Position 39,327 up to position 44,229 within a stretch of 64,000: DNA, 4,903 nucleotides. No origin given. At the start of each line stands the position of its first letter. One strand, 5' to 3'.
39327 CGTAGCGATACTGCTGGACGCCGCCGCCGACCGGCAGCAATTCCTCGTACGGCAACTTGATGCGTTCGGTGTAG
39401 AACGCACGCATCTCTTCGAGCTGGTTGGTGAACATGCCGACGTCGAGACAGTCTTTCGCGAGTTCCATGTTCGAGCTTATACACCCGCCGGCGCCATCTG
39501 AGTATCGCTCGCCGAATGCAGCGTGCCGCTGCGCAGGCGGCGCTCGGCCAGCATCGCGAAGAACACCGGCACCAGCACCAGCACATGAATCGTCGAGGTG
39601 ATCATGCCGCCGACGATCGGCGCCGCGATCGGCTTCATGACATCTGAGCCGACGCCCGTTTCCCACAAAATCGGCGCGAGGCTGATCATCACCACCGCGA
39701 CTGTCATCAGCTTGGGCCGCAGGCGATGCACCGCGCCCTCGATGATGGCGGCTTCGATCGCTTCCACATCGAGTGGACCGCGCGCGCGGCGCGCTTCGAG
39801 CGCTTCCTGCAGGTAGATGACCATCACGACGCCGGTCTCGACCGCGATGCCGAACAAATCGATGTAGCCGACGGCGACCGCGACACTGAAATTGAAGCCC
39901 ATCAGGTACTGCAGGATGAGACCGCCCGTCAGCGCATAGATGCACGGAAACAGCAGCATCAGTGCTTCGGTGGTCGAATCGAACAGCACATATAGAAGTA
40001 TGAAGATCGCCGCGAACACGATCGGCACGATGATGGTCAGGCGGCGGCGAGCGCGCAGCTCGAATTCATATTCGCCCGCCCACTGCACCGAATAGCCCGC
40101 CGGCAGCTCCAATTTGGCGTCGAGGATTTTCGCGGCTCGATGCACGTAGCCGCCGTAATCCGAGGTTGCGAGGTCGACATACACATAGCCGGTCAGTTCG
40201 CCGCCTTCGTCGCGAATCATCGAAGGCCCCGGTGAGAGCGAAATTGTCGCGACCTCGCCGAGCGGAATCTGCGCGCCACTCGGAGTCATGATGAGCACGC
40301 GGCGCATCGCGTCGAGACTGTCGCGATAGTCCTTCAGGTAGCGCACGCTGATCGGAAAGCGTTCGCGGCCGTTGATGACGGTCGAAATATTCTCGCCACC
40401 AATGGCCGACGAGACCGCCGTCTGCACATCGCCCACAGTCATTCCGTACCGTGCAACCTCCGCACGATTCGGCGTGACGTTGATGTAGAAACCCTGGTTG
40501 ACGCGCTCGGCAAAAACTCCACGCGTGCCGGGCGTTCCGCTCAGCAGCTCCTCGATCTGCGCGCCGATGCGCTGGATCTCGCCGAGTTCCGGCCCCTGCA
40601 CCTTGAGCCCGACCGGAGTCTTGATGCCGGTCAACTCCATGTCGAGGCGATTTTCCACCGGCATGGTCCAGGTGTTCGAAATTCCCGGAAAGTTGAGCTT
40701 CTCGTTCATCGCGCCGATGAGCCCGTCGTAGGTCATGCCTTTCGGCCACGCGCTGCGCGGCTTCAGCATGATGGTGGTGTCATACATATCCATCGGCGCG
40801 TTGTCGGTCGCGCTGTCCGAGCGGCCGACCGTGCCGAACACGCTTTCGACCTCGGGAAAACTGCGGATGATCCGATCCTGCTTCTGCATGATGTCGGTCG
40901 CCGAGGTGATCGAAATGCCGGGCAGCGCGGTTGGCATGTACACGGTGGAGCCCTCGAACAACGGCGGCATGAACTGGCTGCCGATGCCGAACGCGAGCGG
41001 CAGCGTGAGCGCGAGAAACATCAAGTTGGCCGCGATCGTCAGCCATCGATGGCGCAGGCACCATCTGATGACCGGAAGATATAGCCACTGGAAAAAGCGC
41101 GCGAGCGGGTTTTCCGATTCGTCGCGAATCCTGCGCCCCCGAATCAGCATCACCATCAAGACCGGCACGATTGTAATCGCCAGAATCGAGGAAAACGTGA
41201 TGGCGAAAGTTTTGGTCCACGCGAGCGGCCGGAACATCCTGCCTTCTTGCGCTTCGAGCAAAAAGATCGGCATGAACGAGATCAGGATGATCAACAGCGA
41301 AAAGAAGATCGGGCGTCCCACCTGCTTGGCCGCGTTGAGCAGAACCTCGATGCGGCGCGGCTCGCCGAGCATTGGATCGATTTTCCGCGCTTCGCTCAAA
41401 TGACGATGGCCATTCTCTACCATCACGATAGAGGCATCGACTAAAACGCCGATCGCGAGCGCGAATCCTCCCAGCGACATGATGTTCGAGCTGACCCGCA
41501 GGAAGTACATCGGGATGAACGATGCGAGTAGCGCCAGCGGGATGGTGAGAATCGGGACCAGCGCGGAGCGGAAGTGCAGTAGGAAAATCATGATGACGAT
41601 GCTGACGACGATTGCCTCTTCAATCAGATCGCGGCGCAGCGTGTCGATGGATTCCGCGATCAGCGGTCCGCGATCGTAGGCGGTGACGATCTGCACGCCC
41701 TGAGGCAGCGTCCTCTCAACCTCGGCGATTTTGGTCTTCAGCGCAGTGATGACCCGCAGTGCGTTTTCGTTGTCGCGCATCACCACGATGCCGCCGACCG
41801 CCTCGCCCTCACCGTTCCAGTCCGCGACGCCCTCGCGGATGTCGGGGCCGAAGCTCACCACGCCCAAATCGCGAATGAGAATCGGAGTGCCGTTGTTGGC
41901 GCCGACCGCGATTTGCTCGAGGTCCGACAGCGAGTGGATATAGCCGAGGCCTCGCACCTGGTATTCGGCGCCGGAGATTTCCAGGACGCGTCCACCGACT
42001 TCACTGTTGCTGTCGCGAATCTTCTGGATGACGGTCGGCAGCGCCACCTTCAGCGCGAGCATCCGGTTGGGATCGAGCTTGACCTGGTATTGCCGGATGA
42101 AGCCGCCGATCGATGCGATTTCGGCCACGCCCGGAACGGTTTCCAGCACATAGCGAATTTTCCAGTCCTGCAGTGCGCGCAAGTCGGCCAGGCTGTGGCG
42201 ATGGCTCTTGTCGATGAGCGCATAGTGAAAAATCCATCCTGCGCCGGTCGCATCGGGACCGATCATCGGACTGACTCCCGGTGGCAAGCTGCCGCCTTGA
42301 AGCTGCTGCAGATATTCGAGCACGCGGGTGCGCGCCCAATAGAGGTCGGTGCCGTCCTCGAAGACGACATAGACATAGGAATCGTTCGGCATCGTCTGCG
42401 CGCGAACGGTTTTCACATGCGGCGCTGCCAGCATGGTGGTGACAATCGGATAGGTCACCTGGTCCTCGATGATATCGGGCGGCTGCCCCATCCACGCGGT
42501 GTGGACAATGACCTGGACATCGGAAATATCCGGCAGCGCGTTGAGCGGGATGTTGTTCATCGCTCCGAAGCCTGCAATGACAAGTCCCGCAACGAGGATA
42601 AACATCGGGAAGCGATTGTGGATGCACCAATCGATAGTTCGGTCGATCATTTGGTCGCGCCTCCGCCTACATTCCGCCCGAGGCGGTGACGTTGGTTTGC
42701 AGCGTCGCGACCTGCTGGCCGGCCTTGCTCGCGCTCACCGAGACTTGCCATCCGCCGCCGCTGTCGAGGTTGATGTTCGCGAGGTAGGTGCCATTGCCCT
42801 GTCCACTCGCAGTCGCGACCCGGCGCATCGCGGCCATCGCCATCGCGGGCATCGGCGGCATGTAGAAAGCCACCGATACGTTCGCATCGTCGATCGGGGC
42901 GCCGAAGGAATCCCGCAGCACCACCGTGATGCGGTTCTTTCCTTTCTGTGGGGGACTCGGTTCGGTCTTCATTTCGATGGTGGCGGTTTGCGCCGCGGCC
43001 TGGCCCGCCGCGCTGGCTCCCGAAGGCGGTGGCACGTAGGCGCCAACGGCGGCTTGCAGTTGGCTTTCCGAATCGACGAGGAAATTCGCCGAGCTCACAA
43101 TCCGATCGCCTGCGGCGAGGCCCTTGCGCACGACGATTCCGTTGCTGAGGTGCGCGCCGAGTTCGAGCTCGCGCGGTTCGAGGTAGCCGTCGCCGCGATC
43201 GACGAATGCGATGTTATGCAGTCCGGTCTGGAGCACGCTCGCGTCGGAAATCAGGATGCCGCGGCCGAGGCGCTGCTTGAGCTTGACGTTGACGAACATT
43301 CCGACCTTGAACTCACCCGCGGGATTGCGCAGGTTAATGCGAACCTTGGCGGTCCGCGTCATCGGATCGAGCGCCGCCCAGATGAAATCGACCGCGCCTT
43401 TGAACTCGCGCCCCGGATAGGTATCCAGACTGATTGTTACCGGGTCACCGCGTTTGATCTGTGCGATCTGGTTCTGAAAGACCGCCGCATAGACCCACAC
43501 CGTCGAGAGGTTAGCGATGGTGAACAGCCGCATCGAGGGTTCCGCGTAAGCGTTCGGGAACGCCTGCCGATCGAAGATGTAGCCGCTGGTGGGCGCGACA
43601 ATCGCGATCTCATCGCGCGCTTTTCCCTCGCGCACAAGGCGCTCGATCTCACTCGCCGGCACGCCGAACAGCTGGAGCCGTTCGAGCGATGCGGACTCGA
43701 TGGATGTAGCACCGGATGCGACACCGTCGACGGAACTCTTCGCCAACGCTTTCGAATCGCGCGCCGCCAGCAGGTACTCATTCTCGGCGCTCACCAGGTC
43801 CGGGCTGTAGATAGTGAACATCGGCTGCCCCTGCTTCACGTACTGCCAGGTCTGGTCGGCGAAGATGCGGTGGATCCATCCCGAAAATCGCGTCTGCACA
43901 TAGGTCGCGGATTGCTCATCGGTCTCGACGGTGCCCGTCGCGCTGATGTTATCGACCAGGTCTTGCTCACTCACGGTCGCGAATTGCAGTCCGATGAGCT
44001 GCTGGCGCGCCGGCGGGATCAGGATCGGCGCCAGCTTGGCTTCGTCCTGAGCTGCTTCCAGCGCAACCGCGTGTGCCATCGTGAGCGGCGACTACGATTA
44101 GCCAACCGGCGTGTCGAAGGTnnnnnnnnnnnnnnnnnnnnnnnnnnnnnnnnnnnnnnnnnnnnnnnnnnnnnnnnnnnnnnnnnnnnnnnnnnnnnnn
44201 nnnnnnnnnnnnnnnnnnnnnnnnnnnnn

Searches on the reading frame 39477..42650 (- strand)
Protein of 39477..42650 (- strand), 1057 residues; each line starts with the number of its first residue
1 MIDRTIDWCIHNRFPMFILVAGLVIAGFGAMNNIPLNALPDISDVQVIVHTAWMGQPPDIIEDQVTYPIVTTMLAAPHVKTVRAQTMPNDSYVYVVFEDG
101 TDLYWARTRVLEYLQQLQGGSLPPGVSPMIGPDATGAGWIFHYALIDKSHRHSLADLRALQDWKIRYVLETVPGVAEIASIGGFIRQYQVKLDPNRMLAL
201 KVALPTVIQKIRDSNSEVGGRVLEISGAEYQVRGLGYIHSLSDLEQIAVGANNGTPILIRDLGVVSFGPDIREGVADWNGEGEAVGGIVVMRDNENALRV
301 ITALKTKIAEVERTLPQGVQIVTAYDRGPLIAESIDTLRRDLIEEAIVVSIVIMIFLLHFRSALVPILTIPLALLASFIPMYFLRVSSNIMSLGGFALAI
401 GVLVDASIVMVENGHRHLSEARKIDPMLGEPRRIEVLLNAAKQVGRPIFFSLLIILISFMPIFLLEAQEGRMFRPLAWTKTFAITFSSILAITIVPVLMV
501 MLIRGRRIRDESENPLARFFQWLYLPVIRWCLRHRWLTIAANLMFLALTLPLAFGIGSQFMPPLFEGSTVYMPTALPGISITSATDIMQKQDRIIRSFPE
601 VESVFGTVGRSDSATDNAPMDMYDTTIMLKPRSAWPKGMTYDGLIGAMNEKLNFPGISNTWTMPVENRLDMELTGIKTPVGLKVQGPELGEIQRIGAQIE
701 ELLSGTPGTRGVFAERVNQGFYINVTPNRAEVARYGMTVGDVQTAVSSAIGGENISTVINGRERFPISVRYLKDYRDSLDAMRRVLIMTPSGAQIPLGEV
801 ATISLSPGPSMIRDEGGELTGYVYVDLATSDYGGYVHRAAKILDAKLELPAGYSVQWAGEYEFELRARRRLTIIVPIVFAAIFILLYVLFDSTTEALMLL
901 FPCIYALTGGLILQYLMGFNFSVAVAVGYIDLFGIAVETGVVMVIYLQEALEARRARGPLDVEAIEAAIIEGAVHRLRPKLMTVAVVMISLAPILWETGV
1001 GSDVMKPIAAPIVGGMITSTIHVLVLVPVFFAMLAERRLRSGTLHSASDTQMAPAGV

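Call 4: find_encoding_contigs(protein=window:39477-42650:-, flank=10000, max_places=10)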
Protein window:39477-42650:- (1057 aa): no gene with exactly this product is on record in the collection.

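Call 5: find_related_loci(query=window:39477-42650:-, collection=genome_contigs, flank=10000)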
Query window:39477-42650:- (1057 aa) in genome_contigs; peptide patterns used: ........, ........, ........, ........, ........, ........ (x = any residue, [..] = any of these).
578 stretches matched a pattern; 555 encode a relative of the query (tblastn E <= 1e-3); the best 80 are kept; 80 distinct loci.
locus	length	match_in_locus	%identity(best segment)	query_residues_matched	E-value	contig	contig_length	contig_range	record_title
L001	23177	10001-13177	91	1-1057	0e+0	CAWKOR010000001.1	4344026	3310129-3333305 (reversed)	MAG: uncultured delta proteobacterium isolate MFD04944.bin.1.36 genome assembly, contig: contig_15114, whole genome shot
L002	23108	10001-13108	93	1-1036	0e+0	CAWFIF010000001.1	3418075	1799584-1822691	MAG: uncultured delta proteobacterium isolate MFD02248.bin.1.46 genome assembly, contig: contig_107, whole genome shotgu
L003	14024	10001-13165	90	1-1057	0e+0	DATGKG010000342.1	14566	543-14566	MAG TPA_asm: Candidatus Binataceae bacterium isolate SMAG_U9853 k141_993309, whole genome shotgun sequence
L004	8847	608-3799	92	1-1057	0e+0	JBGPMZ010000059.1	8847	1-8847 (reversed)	MAG: Candidatus Binataceae bacterium isolate OBJ_0618_7090110_226 k141_5512825_length_8847_cov_158.7076, whole genome sh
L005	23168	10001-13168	85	1-1057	0e+0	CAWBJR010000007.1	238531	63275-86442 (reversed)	MAG: uncultured delta proteobacterium isolate MFD05512.bin.2.16 genome assembly, contig: contig_20736, whole genome shot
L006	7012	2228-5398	76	1-1057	0e+0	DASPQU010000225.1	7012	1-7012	MAG TPA_asm: Candidatus Binataceae bacterium isolate SMAG_U12207 k141_1326012, whole genome shotgun sequence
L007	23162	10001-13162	75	1-1051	0e+0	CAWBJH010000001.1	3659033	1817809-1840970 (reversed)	MAG: uncultured delta proteobacterium isolate MFD03323.bin.1.18 genome assembly, contig: contig_33361, whole genome shot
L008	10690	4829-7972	76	1-1045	0e+0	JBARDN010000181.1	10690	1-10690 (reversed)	MAG: Candidatus Binataceae bacterium isolate MFD06347_ilm_asm_bin10 k127_324887, whole genome shotgun sequence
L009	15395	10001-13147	77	1-1046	0e+0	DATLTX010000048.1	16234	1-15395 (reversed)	MAG TPA_asm: Candidatus Binataceae bacterium isolate SMAG_U13968 k141_6859, whole genome shotgun sequence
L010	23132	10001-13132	75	1-1041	0e+0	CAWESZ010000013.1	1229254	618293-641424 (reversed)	MAG: uncultured delta proteobacterium isolate MFD03399.bin.2.12 genome assembly, contig: contig_8913, whole genome shotg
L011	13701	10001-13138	73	1-1043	0e+0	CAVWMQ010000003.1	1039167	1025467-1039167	MAG: uncultured delta proteobacterium isolate MFD01248.bin.1.68 genome assembly, contig: contig_1630, whole genome shotg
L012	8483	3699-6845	75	1-1046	0e+0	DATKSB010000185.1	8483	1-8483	MAG TPA_asm: Candidatus Binataceae bacterium isolate SMAG_U14043 k141_1316562, whole genome shotgun sequence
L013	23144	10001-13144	74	1-1045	0e+0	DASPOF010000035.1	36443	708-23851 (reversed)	MAG TPA_asm: Candidatus Binataceae bacterium isolate SMAG_U12140 k141_1654117, whole genome shotgun sequence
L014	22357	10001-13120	74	1-1037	0e+0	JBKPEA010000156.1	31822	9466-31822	MAG: Thermodesulfobacteriota bacterium isolate GB_EKS_MAG_00010 GB_EKS_000000837952, whole genome shotgun sequence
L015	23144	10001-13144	75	1-1045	0e+0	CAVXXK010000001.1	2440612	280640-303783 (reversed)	MAG: uncultured delta proteobacterium isolate MFD03044.bin.1.149 genome assembly, contig: contig_14823, whole genome sho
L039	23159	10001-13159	66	1-1057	0e+0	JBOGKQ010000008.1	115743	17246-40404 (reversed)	MAG: Terriglobales bacterium isolate SE1507_maxbin2.bin.3 NODE_63_length_115743_cov_7.607122, whole genome shotgun seque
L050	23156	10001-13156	65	1-1057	0e+0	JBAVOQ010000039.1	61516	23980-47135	MAG: Acidobacteriaceae bacterium isolate MFD03092_ilm_asm_bin12 k127_45139, whole genome shotgun sequence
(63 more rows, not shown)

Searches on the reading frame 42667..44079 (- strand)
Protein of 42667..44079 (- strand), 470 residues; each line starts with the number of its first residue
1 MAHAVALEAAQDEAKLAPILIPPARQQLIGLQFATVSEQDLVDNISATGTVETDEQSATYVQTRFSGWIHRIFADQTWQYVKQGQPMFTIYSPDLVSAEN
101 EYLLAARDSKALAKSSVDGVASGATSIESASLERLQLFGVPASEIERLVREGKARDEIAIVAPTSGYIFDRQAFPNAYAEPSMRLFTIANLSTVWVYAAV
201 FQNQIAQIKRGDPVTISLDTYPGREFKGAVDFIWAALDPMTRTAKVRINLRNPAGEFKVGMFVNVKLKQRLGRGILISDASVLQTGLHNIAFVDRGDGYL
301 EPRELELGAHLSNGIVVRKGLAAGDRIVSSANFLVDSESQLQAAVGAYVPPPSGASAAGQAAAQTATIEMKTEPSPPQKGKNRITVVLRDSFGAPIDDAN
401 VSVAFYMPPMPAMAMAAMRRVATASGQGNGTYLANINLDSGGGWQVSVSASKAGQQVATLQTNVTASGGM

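Call 16: find_encoding_contigs(protein=window:42667-44079:-, flank=1000, max_places=5)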
Protein window:42667-44079:- (470 aa): no gene with exactly this product is on record in the collection.

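Call 17: find_encoding_contigs(protein=P0043, flank=10000, max_places=6)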
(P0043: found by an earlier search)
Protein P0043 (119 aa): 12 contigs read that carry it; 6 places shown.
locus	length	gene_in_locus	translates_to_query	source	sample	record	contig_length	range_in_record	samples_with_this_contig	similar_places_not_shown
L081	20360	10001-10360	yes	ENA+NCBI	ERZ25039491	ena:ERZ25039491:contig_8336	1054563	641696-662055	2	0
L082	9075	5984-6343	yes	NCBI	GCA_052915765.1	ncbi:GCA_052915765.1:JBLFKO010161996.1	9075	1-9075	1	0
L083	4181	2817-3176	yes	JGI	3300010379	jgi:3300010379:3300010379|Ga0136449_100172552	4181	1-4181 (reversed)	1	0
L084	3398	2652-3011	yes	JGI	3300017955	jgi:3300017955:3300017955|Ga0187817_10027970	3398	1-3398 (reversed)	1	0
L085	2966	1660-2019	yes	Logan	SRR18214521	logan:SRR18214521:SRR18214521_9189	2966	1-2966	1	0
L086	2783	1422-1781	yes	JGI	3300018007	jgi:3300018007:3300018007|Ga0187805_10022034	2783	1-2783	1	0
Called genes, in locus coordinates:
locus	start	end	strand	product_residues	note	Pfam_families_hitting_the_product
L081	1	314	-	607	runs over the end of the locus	PF03717:PBP_dimer, PF00905:Transpeptidase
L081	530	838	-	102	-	PF07505:DUF5131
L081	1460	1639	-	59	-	-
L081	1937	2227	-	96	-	PF08972:DUF1902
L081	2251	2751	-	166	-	PF04093:MreD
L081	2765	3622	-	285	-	PF04085:MreC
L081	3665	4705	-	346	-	PF00022:Actin (weak), PF06723:MreB_Mbl, PF00012:HSP70, PF11104:PilM_2 (faint), PF14450:FtsA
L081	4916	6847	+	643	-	PF13623:SurA_N_2, PF13624:SurA_N_3, PF09312:SurA_N (weak), PF13145:Rotamase_2, PF13616:Rotamase_3, PF00639:Rotamase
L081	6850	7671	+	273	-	PF12146:Hydrolase_4, PF00561:Abhydrolase_1, PF12697:Abhydrolase_6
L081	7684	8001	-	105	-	-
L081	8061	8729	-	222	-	PF04055:Radical_SAM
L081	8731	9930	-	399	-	PF01969:Ni_insertion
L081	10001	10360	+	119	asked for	PF21157:DksA_N, PF01258:zf-dskA_traR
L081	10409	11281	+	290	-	PF00483:NTP_transferase, PF12804:NTP_transf_3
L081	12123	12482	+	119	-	-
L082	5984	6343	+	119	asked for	PF21157:DksA_N, PF01258:zf-dskA_traR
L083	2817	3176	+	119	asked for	PF21157:DksA_N, PF01258:zf-dskA_traR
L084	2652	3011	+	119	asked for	PF21157:DksA_N, PF01258:zf-dskA_traR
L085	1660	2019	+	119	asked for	PF21157:DksA_N, PF01258:zf-dskA_traR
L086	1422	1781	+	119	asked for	PF21157:DksA_N, PF01258:zf-dskA_traR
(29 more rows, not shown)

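Call 22: find_encoding_contigs(protein=P0061, flank=10000, max_places=6)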
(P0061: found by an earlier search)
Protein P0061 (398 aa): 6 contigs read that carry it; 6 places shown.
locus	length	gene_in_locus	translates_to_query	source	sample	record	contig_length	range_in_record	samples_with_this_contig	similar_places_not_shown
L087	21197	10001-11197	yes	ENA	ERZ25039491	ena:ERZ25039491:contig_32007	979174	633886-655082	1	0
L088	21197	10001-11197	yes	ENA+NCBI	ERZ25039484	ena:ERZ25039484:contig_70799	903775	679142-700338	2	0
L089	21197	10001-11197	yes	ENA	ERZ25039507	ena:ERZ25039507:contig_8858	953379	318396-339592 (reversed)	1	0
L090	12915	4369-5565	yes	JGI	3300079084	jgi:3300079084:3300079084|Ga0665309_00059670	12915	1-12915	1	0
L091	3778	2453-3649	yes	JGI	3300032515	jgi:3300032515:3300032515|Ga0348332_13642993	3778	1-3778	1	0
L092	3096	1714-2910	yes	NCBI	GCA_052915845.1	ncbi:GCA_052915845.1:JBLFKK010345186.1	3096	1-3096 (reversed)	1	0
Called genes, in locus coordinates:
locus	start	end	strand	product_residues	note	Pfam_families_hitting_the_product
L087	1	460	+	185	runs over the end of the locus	PF13302:Acetyltransf_3, PF00583:Acetyltransf_1, PF13673:Acetyltransf_10 (weak), PF13508:Acetyltransf_7 (weak)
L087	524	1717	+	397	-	PF00871:Acetate_kinase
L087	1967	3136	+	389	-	PF22691:Thiolase_C_1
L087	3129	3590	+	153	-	PF12172:zf-ChsH2, PF01796:OB_ChsH2_C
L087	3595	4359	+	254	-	PF00378:ECH_1, PF16113:ECH_2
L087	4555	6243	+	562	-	PF01663:Phosphodiest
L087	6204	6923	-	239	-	PF00903:Glyoxalase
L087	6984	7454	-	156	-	PF01475:FUR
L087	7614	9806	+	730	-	PF00141:peroxidase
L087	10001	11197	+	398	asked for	PF02771:Acyl-CoA_dh_N, PF02770:Acyl-CoA_dh_M, PF00441:Acyl-CoA_dh_1, PF08028:Acyl-CoA_dh_2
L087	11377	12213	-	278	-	PF02668:TauD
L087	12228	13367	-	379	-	PF02771:Acyl-CoA_dh_N, PF02770:Acyl-CoA_dh_M, PF00441:Acyl-CoA_dh_1, PF08028:Acyl-CoA_dh_2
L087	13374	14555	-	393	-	PF02771:Acyl-CoA_dh_N, PF02770:Acyl-CoA_dh_M, PF00441:Acyl-CoA_dh_1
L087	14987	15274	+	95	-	PF13560:HTH_31 (weak), PF01381:HTH_3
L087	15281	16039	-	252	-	PF00378:ECH_1, PF16113:ECH_2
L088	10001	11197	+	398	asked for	PF02771:Acyl-CoA_dh_N, PF02770:Acyl-CoA_dh_M, PF00441:Acyl-CoA_dh_1, PF08028:Acyl-CoA_dh_2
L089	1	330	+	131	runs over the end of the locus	-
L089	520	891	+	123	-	PF00871:Acetate_kinase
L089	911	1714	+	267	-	PF00871:Acetate_kinase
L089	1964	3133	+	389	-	PF22691:Thiolase_C_1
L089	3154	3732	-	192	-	-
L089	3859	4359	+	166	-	PF00378:ECH_1, PF16113:ECH_2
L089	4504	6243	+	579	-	PF01663:Phosphodiest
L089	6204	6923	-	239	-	PF00903:Glyoxalase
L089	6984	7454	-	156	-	PF01475:FUR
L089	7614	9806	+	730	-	PF00141:peroxidase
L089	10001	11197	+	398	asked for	PF02771:Acyl-CoA_dh_N, PF02770:Acyl-CoA_dh_M, PF00441:Acyl-CoA_dh_1, PF08028:Acyl-CoA_dh_2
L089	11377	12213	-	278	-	PF02668:TauD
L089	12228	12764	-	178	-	PF00441:Acyl-CoA_dh_1, PF08028:Acyl-CoA_dh_2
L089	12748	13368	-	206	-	PF02771:Acyl-CoA_dh_N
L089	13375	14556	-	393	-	PF02771:Acyl-CoA_dh_N, PF02770:Acyl-CoA_dh_M, PF00441:Acyl-CoA_dh_1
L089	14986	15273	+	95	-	PF13560:HTH_31 (weak), PF01381:HTH_3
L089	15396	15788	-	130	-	PF00378:ECH_1, PF16113:ECH_2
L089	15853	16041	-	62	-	-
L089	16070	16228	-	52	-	-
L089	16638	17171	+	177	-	PF00941:FAD_binding_5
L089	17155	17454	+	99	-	PF03450:CO_deh_flav_C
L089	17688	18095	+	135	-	PF01799:Fer2_2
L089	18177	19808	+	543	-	PF01315:Ald_Xan_dh_C, PF02738:MoCoBD_1, PF20256:MoCoBD_2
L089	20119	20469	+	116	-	PF20256:MoCoBD_2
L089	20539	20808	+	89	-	-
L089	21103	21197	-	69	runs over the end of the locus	PF12680:SnoaL_2 (weak)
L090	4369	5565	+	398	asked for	PF02771:Acyl-CoA_dh_N, PF02770:Acyl-CoA_dh_M, PF00441:Acyl-CoA_dh_1, PF08028:Acyl-CoA_dh_2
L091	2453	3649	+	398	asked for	PF02771:Acyl-CoA_dh_N, PF02770:Acyl-CoA_dh_M, PF00441:Acyl-CoA_dh_1, PF08028:Acyl-CoA_dh_2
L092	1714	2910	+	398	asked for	PF02771:Acyl-CoA_dh_N, PF02770:Acyl-CoA_dh_M, PF00441:Acyl-CoA_dh_1, PF08028:Acyl-CoA_dh_2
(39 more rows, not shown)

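Call 23: find_encoding_contigs(protein=P0005, flank=10000, max_places=4)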
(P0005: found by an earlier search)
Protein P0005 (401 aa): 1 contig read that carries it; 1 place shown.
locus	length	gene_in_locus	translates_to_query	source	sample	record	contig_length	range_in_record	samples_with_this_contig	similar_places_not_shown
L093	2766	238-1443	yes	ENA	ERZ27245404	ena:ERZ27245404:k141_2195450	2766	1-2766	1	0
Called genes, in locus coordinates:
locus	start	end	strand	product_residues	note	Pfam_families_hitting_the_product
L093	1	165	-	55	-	?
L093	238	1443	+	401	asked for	PF01969:Ni_insertion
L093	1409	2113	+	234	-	PF13353:Fer4_12 (weak), PF04055:Radical_SAM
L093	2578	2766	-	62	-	?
